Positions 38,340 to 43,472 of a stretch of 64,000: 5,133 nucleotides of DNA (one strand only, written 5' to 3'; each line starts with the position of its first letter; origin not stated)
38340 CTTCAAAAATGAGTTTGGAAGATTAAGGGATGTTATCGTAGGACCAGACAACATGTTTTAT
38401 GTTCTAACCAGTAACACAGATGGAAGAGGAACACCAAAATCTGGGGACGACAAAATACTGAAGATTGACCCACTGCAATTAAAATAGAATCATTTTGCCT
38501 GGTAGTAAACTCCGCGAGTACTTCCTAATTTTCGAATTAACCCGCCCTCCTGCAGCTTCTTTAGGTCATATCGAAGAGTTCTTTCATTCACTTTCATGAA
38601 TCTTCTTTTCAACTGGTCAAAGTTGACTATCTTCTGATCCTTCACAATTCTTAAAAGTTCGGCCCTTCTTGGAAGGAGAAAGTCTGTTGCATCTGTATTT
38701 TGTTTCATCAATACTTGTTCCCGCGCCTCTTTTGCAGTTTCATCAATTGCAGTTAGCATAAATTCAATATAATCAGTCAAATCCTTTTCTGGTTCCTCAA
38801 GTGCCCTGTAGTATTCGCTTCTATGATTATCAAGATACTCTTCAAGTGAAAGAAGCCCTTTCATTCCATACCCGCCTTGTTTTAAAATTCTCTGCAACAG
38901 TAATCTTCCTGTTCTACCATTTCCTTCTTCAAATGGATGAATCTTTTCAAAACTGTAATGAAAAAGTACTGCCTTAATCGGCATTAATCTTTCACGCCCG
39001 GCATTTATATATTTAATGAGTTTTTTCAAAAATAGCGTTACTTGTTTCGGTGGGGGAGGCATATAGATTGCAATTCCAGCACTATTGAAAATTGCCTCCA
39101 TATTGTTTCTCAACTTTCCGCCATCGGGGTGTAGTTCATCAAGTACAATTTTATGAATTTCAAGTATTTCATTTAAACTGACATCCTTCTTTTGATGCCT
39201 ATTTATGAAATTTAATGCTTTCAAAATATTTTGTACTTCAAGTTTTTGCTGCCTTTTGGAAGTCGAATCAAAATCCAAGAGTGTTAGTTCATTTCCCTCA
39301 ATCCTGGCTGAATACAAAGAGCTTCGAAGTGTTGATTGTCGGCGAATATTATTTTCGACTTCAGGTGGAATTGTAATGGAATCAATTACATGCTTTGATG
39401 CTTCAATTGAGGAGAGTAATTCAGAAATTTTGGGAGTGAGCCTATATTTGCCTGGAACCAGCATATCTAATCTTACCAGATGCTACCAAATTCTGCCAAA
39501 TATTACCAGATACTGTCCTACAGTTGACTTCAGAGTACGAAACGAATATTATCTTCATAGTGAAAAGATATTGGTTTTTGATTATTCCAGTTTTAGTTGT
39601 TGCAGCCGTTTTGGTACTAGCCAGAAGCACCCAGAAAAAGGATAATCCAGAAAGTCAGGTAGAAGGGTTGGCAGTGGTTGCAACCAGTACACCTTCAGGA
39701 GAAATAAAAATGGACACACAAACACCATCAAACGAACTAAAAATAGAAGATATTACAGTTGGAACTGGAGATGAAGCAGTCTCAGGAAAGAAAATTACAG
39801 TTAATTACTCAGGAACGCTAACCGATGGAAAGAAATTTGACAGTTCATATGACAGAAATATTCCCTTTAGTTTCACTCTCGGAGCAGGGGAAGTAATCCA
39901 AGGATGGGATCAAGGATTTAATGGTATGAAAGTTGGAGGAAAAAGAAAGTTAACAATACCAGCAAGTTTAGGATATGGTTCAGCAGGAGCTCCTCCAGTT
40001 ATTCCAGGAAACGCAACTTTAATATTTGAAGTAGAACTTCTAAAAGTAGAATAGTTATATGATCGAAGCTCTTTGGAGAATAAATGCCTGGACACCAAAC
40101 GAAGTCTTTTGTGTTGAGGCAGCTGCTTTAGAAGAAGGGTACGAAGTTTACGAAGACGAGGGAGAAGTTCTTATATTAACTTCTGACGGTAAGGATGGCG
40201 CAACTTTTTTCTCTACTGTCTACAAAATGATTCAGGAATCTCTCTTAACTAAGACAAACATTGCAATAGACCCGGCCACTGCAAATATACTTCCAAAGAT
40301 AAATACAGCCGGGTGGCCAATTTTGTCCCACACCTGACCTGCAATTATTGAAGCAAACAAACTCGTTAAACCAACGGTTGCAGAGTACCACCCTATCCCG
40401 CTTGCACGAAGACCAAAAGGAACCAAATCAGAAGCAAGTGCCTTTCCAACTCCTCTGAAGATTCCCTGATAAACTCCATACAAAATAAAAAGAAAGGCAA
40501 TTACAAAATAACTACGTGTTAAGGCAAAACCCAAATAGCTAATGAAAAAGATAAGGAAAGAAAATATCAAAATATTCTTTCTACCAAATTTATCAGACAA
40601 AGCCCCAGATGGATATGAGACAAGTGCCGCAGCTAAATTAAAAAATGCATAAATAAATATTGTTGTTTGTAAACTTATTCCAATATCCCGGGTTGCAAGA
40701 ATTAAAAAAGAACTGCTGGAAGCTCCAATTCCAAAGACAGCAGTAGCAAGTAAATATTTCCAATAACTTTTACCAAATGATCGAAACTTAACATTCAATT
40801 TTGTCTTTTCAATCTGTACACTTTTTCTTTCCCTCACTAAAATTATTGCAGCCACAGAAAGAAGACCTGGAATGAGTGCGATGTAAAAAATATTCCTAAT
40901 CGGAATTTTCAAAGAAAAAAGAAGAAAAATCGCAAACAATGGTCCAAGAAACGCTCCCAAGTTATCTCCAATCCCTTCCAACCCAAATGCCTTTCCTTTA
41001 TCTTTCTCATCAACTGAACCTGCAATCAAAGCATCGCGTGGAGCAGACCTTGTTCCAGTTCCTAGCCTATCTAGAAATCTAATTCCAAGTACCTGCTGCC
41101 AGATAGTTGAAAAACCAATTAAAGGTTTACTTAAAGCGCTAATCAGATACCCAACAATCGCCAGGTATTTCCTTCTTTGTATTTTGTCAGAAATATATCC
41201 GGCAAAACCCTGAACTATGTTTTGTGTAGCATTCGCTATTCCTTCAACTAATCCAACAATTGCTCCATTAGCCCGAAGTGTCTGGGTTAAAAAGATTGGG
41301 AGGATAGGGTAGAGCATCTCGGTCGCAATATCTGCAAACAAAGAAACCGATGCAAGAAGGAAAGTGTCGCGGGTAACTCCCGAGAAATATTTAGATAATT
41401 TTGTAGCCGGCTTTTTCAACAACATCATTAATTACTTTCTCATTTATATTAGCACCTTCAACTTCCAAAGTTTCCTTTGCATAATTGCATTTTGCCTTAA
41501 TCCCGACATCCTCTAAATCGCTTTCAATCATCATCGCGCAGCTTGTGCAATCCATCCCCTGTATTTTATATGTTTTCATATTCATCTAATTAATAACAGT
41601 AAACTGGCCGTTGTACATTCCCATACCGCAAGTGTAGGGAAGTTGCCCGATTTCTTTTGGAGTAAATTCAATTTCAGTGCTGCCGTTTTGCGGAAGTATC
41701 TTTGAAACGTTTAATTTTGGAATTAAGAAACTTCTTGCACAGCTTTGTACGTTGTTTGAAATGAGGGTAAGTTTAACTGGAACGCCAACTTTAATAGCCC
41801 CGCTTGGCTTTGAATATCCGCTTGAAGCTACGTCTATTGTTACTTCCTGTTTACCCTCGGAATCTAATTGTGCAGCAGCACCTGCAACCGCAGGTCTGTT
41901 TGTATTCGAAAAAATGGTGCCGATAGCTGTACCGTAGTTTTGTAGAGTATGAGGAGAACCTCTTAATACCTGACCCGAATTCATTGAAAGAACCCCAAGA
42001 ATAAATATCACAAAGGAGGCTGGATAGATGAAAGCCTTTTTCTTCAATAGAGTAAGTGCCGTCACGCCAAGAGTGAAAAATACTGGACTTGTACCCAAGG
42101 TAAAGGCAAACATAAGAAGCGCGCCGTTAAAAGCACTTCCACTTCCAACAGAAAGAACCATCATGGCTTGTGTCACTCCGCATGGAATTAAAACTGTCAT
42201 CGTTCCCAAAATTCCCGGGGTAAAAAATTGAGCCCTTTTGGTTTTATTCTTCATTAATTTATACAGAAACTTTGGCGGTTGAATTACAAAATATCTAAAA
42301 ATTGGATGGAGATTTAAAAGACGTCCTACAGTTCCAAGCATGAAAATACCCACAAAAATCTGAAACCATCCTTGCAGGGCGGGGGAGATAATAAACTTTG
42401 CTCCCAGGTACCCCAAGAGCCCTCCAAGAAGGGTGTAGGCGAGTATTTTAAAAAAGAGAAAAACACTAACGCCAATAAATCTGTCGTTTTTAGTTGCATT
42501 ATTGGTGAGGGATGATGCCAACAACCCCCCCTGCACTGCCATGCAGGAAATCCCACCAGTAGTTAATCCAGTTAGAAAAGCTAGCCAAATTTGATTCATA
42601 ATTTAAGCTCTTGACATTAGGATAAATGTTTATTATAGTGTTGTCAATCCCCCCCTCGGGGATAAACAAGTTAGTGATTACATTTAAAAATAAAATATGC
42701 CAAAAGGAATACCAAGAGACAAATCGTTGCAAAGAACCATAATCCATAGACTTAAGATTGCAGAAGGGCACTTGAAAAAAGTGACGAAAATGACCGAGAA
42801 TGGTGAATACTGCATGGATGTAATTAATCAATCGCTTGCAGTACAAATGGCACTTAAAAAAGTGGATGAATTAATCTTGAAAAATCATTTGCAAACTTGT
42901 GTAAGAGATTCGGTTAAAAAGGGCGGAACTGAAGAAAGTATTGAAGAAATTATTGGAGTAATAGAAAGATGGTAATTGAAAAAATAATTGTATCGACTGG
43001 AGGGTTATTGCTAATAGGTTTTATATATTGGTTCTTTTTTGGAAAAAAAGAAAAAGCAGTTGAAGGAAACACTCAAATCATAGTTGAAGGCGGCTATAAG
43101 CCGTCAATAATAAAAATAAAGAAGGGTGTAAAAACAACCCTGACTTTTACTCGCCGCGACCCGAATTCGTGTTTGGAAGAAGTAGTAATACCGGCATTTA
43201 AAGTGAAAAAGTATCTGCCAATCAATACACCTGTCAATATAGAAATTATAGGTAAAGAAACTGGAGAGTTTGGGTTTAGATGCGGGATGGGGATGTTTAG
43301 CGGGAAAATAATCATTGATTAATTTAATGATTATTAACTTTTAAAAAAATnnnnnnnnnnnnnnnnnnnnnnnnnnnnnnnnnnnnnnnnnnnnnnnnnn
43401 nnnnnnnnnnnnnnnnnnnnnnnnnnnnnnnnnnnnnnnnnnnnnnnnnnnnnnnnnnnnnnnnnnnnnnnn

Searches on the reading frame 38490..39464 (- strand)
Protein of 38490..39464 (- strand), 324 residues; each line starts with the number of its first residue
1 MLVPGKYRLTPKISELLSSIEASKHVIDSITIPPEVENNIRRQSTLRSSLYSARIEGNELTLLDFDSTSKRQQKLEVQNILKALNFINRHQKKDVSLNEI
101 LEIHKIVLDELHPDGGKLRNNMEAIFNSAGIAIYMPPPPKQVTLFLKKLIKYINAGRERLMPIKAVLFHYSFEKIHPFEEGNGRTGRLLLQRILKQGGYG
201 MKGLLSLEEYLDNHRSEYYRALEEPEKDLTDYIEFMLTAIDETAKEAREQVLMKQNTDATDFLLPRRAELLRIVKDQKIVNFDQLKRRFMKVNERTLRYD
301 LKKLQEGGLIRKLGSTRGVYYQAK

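Call 15: search_protein_families(library=pfam, proteins=[window:38490-39464:-], max_evalue=0.01)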
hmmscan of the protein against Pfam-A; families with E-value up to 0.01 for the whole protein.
window:38490-39464:- (324 aa): 5 families
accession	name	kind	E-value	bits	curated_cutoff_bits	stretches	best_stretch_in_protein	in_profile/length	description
PF02661.23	Fic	-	8.4e-21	75.1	24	1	95-194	2-93/93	Fic/DOC family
PF08461.16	HTH_12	-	0.00013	22.3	21.4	1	283-315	21-53/66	Ribonuclease R winged-helix domain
PF08220.18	HTH_DeoR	-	0.00095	19.3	21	1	266-312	1-46/57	DeoR-like helix-turn-helix domain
PF08673.15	RsbU_N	-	0.0025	18.4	25.5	1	78-114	17-53/75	Phosphoserine phosphatase RsbU, N-terminal domain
PF12840.13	HTH_20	-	0.0031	17.9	27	0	284-311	23-49/51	Helix-turn-helix domain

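Call 88: search_protein_families(library=padloc, proteins=[window:38490-39464:-], max_evalue=0.001)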
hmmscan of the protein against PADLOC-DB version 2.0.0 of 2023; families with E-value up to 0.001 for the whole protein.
window:38490-39464:- (324 aa): 9 families
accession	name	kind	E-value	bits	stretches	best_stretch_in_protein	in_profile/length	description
PDLC03963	SoFic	-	3.8e-54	182.4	1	40-322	52-350/361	-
PDLC04840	PDC-S04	-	5.8e-19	66.7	1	44-191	11-171/227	-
PDLC04836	PDC-S04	-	2.1e-17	61.1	1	68-248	62-235/244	-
PDLC04966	PDC-S24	-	2.1e-15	54.6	1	87-245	223-382/497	-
PDLC04839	PDC-S04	-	2.2e-15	54.9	1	73-225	35-186/205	-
PDLC04837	PDC-S04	-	7.9e-14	49.5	1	76-247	66-230/234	-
PDLC04838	PDC-S04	-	1.5e-08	32.7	1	83-203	51-171/209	-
PDLC04842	PDC-S04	-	8.8e-06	23.6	1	93-196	40-132/202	-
PDLC04841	PDC-S04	-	0.00023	18.9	1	169-243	202-271/292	-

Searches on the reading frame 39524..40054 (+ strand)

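Call 15: search_protein_families(library=pfam, proteins=[window:39524-40054:+], max_evalue=0.01)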
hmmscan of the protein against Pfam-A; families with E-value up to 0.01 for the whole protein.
window:39524-40054:+ (176 aa): 1 family
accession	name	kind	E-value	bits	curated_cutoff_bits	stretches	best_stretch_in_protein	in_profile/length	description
PF00254.34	FKBP_C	-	5.3e-36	123.3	21.1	1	84-173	3-94/94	FKBP-type peptidyl-prolyl cis-trans isomerase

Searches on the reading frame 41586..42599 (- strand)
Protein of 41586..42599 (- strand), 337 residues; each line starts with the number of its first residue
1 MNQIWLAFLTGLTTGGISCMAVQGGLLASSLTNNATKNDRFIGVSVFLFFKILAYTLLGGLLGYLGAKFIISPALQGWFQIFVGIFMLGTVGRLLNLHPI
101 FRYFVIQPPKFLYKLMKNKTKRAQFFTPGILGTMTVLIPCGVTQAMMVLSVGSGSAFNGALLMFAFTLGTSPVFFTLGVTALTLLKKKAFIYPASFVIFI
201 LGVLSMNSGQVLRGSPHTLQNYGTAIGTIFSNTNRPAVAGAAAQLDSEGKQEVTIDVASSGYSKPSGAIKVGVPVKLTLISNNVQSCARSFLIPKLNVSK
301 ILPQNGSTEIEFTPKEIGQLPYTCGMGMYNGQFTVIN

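Call 15: search_protein_families(library=pfam, proteins=[window:41586-42599:-], max_evalue=0.01)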
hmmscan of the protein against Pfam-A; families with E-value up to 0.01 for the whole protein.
window:41586-42599:- (337 aa): 2 families
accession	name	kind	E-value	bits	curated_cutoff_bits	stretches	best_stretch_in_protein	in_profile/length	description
PF13386.12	DsbD_2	-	5.3e-27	95.5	24.9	1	7-202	2-197/199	Cytochrome C biogenesis protein transmembrane region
PF13473.12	Cupredoxin_1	-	4.4e-11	43.2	27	1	244-335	14-104/104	Cupredoxin-like domain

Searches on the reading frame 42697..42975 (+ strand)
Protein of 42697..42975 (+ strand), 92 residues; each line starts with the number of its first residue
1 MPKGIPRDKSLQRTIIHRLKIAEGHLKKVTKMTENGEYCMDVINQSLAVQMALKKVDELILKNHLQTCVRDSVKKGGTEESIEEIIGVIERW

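Call 15: search_protein_families(library=pfam, proteins=[window:42697-42975:+], max_evalue=0.01)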
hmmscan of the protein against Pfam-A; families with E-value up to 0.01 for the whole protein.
window:42697-42975:+ (92 aa): 1 family
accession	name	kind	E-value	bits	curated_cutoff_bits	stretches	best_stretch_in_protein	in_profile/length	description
PF02583.22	Trns_repr_metal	-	1.9e-22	79.9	22.8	1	13-90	3-77/78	Metal-sensitive transcriptional repressor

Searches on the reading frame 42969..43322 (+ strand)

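Call 15: search_protein_families(library=pfam, proteins=[window:42969-43322:+], max_evalue=0.01)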
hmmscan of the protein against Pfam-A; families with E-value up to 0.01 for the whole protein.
window:42969-43322:+ (117 aa): 1 family
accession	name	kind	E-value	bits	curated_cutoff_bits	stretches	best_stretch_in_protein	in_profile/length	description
PF13473.12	Cupredoxin_1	-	9.7e-17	61.3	27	1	18-116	6-104/104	Cupredoxin-like domain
